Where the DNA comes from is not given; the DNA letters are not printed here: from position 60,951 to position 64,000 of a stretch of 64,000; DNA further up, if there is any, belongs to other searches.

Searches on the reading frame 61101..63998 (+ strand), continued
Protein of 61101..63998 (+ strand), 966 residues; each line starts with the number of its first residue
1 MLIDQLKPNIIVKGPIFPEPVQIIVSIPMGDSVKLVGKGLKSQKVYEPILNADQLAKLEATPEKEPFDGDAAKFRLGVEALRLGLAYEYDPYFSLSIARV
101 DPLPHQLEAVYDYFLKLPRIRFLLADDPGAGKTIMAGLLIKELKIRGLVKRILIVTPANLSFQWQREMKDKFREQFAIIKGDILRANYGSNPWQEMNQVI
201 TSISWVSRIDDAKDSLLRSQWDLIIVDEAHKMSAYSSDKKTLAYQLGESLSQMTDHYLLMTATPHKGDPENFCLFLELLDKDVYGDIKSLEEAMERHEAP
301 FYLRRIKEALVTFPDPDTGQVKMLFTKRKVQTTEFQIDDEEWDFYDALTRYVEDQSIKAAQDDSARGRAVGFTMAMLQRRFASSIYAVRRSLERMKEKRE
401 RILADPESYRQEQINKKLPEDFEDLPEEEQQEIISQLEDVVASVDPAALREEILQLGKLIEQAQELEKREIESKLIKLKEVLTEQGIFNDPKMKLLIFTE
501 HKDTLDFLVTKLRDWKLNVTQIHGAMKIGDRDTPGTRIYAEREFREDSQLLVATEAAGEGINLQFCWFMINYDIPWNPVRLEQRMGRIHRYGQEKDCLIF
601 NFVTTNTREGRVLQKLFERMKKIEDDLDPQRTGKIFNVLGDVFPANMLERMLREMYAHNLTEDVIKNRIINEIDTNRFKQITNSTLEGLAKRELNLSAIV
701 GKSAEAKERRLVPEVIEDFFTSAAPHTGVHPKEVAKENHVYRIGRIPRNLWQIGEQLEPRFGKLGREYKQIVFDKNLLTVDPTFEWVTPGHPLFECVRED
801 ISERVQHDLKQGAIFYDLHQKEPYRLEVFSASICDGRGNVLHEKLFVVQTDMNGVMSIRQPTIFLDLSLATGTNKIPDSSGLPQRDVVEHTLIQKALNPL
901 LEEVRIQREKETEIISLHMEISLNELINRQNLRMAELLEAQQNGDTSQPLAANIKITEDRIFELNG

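Call 80: find_encoding_contigs(protein=P0121, flank=6000, max_places=8)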
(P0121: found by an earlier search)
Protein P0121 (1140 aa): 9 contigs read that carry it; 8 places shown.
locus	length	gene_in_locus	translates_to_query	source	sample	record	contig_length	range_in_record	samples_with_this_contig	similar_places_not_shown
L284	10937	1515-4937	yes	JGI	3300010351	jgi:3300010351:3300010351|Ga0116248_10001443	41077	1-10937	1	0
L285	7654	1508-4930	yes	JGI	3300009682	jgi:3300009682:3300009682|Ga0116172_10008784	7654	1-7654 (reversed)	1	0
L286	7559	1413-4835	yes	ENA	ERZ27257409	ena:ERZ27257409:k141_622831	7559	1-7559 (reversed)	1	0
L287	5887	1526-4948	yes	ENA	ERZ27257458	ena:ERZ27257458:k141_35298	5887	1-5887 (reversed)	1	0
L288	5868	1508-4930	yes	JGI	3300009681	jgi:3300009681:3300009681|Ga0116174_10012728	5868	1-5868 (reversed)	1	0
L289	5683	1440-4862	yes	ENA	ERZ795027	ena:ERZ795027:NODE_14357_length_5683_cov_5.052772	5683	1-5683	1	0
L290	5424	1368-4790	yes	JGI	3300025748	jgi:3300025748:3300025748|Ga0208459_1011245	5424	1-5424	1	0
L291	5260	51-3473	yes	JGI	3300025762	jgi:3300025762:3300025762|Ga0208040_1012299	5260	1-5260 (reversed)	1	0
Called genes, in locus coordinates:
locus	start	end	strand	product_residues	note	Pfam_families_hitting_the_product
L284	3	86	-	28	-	?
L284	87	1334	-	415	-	PF00753:Lactamase_B, PF12706:Lactamase_B_2 (weak), PF16661:Lactamase_B_6, PF10996:Beta-Casp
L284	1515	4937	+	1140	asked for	PF00176:SNF2-rel_dom, PF00270:DEAD (weak), PF04851:ResIII, PF00271:Helicase_C, PF13020:NOV_C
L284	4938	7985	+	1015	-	PF06634:DUF1156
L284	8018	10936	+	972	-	-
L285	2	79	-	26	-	?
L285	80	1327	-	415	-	PF00753:Lactamase_B, PF12706:Lactamase_B_2 (weak), PF16661:Lactamase_B_6, PF10996:Beta-Casp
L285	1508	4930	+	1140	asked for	PF00176:SNF2-rel_dom, PF00270:DEAD (weak), PF04851:ResIII, PF00271:Helicase_C, PF13020:NOV_C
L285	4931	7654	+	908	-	?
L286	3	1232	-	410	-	?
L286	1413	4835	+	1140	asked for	PF00176:SNF2-rel_dom, PF00270:DEAD (weak), PF04851:ResIII, PF00271:Helicase_C, PF13020:NOV_C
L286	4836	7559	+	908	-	?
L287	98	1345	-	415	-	PF00753:Lactamase_B, PF12706:Lactamase_B_2 (weak), PF16661:Lactamase_B_6, PF10996:Beta-Casp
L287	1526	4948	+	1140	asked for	PF00176:SNF2-rel_dom, PF00270:DEAD (weak), PF04851:ResIII, PF00271:Helicase_C, PF13020:NOV_C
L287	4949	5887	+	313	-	?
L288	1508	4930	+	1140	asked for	PF00176:SNF2-rel_dom, PF00270:DEAD (weak), PF04851:ResIII, PF00271:Helicase_C, PF13020:NOV_C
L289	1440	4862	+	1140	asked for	PF00176:SNF2-rel_dom, PF00270:DEAD (weak), PF04851:ResIII, PF00271:Helicase_C, PF13020:NOV_C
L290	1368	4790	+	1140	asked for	PF00176:SNF2-rel_dom, PF00270:DEAD (weak), PF04851:ResIII, PF00271:Helicase_C, PF13020:NOV_C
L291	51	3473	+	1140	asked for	PF00176:SNF2-rel_dom, PF00270:DEAD (weak), PF04851:ResIII, PF00271:Helicase_C, PF13020:NOV_C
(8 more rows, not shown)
